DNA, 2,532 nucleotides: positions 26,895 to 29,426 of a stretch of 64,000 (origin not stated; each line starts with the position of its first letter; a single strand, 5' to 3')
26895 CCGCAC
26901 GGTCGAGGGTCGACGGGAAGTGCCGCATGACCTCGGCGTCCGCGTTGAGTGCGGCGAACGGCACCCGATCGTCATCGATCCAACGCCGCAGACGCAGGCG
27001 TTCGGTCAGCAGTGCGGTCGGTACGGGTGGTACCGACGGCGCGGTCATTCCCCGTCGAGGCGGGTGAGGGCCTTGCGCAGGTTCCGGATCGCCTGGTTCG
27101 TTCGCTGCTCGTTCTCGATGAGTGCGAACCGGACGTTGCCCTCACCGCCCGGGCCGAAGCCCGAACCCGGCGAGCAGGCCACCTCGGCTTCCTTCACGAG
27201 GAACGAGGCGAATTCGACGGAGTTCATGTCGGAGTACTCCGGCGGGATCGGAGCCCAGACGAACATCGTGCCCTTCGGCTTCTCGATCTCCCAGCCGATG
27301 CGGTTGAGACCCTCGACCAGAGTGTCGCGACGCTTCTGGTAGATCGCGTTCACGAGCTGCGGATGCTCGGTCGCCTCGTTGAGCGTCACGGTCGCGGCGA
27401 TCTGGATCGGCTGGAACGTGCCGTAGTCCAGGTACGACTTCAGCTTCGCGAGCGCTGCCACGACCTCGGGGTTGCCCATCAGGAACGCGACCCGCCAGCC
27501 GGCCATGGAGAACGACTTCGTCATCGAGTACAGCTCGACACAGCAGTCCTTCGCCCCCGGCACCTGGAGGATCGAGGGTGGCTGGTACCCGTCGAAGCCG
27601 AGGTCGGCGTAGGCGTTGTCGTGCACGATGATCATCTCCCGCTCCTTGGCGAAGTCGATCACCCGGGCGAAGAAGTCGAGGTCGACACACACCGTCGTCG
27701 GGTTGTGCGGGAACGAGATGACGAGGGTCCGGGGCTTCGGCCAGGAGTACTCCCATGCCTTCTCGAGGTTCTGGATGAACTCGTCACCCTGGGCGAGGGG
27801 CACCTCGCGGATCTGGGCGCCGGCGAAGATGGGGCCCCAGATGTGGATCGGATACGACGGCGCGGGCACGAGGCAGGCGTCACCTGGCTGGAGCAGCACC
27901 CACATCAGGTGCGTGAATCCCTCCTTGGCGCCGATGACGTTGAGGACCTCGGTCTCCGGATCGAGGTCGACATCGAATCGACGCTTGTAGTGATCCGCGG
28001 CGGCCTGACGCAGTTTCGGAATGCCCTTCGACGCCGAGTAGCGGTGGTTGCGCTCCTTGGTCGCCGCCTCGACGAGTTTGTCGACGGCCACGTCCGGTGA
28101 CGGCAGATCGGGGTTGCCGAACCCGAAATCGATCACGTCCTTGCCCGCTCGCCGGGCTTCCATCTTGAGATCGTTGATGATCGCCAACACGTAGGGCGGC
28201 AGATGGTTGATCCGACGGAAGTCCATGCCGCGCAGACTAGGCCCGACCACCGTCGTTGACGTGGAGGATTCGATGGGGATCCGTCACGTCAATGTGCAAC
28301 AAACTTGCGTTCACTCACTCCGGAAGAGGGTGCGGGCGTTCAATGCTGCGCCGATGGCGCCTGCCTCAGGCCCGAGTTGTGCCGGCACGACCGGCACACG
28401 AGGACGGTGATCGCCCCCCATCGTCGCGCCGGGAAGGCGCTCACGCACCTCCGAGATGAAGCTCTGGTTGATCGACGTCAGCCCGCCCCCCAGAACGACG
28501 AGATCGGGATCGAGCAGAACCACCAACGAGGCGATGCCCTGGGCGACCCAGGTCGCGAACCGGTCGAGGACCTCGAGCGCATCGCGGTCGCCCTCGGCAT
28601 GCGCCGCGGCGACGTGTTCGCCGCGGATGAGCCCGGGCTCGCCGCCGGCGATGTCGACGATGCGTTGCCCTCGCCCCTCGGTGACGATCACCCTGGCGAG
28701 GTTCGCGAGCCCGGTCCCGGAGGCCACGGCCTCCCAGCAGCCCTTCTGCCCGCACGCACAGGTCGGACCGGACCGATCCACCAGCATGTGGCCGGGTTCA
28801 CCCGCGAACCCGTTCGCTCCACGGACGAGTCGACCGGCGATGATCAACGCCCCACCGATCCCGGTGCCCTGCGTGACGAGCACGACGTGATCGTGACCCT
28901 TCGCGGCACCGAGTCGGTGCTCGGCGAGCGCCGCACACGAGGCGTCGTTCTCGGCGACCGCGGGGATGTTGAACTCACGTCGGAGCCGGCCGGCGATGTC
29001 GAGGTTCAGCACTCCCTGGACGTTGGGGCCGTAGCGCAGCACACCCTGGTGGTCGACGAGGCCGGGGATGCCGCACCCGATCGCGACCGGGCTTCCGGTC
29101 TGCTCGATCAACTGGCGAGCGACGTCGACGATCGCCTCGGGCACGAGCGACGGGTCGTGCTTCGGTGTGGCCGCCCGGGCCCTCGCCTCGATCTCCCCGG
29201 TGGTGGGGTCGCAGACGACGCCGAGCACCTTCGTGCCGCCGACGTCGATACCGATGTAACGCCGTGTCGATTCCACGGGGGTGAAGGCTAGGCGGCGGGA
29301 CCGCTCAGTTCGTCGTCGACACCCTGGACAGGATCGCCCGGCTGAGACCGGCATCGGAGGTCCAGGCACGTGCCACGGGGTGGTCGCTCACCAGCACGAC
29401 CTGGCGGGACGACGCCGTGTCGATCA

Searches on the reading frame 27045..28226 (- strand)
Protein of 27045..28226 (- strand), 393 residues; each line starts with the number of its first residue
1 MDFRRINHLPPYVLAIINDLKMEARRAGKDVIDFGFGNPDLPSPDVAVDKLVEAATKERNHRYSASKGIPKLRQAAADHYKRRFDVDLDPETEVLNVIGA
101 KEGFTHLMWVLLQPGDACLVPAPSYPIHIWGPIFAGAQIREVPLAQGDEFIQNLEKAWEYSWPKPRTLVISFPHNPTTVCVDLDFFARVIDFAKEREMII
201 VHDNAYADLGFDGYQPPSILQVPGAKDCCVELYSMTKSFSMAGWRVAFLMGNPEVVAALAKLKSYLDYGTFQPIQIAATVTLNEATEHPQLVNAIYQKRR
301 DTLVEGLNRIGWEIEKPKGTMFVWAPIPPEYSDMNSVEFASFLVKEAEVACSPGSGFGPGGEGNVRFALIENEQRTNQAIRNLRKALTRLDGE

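Call 13: search_protein_families(library=ncbifam, proteins=[window:27045-28226:-], max_evalue=0.00001)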
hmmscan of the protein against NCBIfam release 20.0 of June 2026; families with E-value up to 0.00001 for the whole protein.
window:27045-28226:- (393 aa): 65 families (the best 25 are shown)
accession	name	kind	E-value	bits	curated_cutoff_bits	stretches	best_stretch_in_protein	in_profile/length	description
NF006033.0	PRK08175.1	equivalog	3.9e-166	553.1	647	1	2-387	9-394/407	alanine transaminase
NF006604.0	PRK09148.1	equivalog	1.9e-155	517.8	648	1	2-389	4-391/406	LL-diaminopimelate aminotransferase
NF006387.0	PRK08636.1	equivalog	3e-147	490.8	675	1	2-389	6-400/403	LL-diaminopimelate aminotransferase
NF006756.0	PRK09276.1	subfamily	2.5e-132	441.5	507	1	4-385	6-384/387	LL-diaminopimelate aminotransferase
TIGR03540.1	DapC_direct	equivalog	6.8e-128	426.8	593.25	1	4-385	4-382/383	LL-diaminopimelate aminotransferase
NF004611.0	PRK05942.1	equivalog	1.7e-116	389.4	628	1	4-387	10-390/394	aspartate aminotransferase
NF005815.0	PRK07681.1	equivalog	4.9e-110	368.3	545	1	4-386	7-385/399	LL-diaminopimelate aminotransferase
NF005613.0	PRK07366.1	equivalog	4e-107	358.6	486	1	4-387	5-388/391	LL-diaminopimelate aminotransferase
NF005977.0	PRK08068.1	subfamily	2.1e-105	353.1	494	1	6-385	9-385/391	transaminase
NF004937.0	PRK06290.1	equivalog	3.3e-78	263.2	585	1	27-359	42-376/410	LL-diaminopimelate aminotransferase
NF041364.1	GntC_guanitoxin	equivalog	6.9e-75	252.2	415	1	34-385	3-355/356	guanitoxin biosynthesis PLP-dependent (S)-gamma-hydroxy-L-arginine cyclodehydratase GntC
TIGR03537.1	DapC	equivalog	4e-62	210.2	453.6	1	31-383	2-347/350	succinyldiaminopimelate transaminase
NF005855.0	PRK07777.1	equivalog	9.8e-61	206.2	553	1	6-386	7-387/391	pyridoxal phosphate-dependent aminotransferase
NF006488.0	PRK08912.1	equivalog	9.2e-59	199.3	498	1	22-388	19-385/387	aminotransferase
NF005588.0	PRK07309.1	equivalog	6.1e-57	193.3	576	1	30-387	31-386/391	pyridoxal phosphate-dependent aminotransferase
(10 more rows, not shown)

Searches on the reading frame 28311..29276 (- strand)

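Call 13: search_protein_families(library=ncbifam, proteins=[window:28311-29276:-], max_evalue=0.00001)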
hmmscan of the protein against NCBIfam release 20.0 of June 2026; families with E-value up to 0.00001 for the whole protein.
window:28311-29276:- (321 aa): 13 families
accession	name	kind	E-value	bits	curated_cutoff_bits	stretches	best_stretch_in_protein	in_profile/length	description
TIGR00744.1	ROK_glcA_fam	subfamily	1.4e-60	205.3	260.35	1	8-316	1-310/318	ROK family glucokinase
NF003461.0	PRK05082.1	subfamily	5.2e-41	140.9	283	1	8-316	4-288/291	N-acetylmannosamine kinase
NF007108.0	PRK09557.1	equivalog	1.4e-38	133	443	1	8-311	4-297/303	fructokinase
NF047821.1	NactlManKinNanK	equivalog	2.4e-38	132.3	450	1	8-315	4-287/288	N-acetylmannosamine kinase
NF009835.0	PRK13310.1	equivalog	9.9e-37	126.9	380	1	7-312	2-298/303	N-acetylglucosamine kinase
NF047937.1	TransRegNagC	equivalog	2.4e-35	122.5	650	1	48-317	121-387/399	DNA-binding transcriptional regulator NagC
NF007251.0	PRK09698.1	equivalog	5.7e-34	117.7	253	2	4-193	5-196/304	allose kinase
NF045942.1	PolPhglucPhase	equivalog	1.1e-27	97.4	250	1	8-167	3-157/242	polyphosphate--glucose phosphotransferase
NF042998.1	bglucokin_BglK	equivalog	1.9e-27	96.3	550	1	10-311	6-282/291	beta-glucoside kinase BglK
NF049930.1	TransRegMlc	equivalog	1.2e-24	87.4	530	1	64-273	147-350/405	sugar metabolism global transcriptional regulator Mlc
NF045551.1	GK_Pyrobac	equivalog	6.4e-23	81.5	500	1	6-312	1-278/294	ATP-dependent glucokinase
NF009836.0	PRK13311.1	equivalog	2.6e-17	62.9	551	1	7-197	2-201/256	N-acetyl-D-glucosamine kinase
NF045550.1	FrctkaseScrK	equivalog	1e-11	44.9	400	1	5-191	3-191/293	fructokinase ScrK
